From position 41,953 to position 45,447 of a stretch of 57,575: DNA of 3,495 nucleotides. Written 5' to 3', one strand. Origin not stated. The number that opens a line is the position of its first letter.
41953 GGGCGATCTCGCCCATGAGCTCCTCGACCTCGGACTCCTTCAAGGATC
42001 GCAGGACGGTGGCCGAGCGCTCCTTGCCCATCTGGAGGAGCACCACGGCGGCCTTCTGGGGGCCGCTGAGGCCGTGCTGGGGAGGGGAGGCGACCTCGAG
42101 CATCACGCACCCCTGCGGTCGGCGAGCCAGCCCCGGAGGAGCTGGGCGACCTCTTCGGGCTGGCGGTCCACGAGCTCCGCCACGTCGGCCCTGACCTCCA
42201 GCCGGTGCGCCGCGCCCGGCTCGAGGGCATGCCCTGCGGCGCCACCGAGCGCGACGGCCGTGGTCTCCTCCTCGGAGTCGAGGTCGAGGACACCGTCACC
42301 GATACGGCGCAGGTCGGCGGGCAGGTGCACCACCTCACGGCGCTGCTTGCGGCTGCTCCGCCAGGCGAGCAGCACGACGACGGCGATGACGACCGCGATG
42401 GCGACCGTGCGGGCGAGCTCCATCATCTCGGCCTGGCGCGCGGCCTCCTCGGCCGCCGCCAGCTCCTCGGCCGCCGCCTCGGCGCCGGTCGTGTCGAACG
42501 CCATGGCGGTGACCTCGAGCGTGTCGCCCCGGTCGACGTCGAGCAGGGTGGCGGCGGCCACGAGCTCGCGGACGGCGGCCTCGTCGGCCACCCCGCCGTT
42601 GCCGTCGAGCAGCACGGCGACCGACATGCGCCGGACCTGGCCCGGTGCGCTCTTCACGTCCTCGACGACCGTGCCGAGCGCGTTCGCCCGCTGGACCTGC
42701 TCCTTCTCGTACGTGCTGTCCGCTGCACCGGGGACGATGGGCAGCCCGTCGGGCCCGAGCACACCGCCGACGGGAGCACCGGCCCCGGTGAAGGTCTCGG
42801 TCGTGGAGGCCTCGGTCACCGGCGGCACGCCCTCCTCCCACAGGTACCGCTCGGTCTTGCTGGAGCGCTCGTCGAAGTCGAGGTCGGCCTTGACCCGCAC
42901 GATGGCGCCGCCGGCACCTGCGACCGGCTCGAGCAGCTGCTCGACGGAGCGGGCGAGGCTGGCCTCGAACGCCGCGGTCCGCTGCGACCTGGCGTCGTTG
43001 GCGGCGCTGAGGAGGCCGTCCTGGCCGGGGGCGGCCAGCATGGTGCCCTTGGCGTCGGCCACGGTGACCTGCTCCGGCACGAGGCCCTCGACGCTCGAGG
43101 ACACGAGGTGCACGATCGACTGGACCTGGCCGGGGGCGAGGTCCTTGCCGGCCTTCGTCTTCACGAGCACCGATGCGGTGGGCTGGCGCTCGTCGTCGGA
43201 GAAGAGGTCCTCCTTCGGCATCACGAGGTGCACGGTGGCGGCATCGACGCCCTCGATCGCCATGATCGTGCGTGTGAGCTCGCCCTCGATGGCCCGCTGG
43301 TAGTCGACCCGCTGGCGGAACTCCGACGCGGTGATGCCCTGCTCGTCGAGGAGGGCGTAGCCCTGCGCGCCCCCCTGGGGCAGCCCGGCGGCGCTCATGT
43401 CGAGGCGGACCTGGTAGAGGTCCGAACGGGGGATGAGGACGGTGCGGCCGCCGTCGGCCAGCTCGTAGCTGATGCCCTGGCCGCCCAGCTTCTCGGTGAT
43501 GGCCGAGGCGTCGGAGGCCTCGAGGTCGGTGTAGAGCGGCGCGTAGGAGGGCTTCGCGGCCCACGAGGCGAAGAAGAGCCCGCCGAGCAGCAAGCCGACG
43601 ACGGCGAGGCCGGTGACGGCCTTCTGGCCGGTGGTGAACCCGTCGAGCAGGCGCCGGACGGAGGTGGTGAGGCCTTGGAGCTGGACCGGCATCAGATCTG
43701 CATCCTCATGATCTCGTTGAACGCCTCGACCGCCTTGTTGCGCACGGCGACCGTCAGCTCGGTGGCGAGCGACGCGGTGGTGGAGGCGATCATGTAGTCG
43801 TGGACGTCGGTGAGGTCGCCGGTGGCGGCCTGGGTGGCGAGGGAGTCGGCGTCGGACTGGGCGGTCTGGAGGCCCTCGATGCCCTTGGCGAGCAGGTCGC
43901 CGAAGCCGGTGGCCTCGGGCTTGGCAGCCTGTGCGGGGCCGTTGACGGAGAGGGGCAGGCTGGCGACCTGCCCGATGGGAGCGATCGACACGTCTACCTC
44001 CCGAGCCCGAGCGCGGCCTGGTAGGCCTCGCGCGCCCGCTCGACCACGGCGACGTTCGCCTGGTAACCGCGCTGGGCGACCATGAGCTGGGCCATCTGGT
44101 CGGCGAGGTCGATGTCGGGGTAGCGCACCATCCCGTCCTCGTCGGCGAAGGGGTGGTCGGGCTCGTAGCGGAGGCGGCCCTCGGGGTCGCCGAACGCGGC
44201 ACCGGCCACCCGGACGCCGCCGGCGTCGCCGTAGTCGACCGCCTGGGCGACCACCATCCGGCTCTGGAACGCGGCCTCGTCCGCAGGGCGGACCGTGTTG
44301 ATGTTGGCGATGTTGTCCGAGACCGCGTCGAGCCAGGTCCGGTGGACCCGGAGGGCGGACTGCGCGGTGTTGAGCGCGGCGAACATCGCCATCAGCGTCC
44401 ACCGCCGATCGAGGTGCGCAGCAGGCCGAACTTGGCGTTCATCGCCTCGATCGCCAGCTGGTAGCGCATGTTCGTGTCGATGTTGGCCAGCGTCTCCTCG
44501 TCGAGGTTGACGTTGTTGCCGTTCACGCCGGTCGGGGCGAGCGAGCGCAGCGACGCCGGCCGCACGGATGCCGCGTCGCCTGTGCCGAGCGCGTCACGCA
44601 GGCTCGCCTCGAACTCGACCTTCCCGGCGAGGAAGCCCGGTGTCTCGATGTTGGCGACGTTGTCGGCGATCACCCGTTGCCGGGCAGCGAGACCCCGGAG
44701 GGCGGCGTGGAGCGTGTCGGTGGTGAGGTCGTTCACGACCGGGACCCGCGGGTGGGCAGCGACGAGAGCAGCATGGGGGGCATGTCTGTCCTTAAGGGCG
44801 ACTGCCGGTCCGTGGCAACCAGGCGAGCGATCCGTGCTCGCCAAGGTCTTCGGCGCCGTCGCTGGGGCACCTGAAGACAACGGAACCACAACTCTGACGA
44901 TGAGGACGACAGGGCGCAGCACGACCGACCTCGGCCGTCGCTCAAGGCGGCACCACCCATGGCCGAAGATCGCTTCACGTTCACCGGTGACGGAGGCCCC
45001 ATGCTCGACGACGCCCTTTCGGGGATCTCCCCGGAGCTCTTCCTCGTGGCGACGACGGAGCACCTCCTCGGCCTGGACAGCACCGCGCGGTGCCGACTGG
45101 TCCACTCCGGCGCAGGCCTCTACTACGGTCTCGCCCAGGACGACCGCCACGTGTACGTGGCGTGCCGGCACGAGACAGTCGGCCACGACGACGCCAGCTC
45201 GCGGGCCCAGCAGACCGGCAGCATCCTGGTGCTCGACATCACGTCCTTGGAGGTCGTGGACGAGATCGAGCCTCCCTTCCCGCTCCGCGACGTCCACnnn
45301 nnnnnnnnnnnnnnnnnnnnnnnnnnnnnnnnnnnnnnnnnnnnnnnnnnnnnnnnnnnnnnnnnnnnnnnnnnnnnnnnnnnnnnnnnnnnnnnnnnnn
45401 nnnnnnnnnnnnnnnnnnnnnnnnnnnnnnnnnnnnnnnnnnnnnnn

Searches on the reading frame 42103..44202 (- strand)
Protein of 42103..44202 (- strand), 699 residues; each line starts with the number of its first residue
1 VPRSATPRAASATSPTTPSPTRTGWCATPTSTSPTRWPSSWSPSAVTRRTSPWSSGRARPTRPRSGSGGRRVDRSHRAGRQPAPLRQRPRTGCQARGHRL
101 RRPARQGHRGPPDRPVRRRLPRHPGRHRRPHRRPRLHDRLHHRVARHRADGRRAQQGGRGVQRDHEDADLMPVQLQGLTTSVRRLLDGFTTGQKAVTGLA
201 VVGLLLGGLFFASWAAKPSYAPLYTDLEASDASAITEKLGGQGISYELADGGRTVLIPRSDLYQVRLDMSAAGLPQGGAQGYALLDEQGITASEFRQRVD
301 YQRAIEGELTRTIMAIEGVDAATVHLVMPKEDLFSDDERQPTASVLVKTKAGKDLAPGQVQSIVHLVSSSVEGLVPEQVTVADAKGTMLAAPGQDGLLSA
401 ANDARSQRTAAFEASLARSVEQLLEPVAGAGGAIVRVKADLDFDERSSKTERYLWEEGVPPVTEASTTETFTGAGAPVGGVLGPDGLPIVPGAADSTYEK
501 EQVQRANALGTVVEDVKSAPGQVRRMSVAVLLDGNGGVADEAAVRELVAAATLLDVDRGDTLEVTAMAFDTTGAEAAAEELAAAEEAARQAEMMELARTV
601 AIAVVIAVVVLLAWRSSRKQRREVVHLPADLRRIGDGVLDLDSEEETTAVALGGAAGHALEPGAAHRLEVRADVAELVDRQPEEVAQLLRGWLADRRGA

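Call 19: search_protein_families(library=pfam, proteins=[window:42103-44202:-], max_evalue=0.001)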
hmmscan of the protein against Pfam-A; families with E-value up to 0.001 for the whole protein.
window:42103-44202:- (699 aa): 2 families
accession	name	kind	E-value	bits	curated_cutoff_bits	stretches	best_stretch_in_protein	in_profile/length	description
PF01514.23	YscJ_FliF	-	2.7e-62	210.2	24.4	1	216-390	2-178/179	Secretory protein of YscJ/FliF family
PF08345.17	YscJ_FliF_C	-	1.1e-23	84.7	23.8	1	424-569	1-147/147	Flagellar M-ring protein C-terminal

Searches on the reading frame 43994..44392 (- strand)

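Call 19: search_protein_families(library=pfam, proteins=[window:43994-44392:-], max_evalue=0.001)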
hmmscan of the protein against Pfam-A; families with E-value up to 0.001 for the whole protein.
window:43994-44392:- (132 aa): 2 families
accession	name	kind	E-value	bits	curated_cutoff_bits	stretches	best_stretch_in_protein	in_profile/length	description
PF06429.18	Flg_bbr_C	-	1.5e-09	37.6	23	1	87-129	3-45/46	Flagellar basal body rod FlgEFG protein C-terminal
PF00460.25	Flg_bb_rod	-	4.1e-07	30.3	20.7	1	7-35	1-29/31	Flagella basal body rod protein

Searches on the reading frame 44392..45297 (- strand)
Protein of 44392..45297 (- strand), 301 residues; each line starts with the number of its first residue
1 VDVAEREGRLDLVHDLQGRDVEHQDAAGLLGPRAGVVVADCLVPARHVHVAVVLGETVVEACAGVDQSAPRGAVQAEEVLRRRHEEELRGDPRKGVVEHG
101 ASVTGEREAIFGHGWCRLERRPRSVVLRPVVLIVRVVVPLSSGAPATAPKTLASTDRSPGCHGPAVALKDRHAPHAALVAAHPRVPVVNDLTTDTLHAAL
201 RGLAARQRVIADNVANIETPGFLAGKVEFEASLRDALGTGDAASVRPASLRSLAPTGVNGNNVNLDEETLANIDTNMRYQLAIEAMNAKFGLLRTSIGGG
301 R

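Call 19: search_protein_families(library=pfam, proteins=[window:44392-45297:-], max_evalue=0.001)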
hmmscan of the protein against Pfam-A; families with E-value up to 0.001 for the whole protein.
window:44392-45297:- (301 aa): 1 family
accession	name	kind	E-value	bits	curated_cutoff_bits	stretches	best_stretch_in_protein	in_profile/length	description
PF00460.25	Flg_bb_rod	-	5.3e-05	23.5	20.7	1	199-222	7-30/31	Flagella basal body rod protein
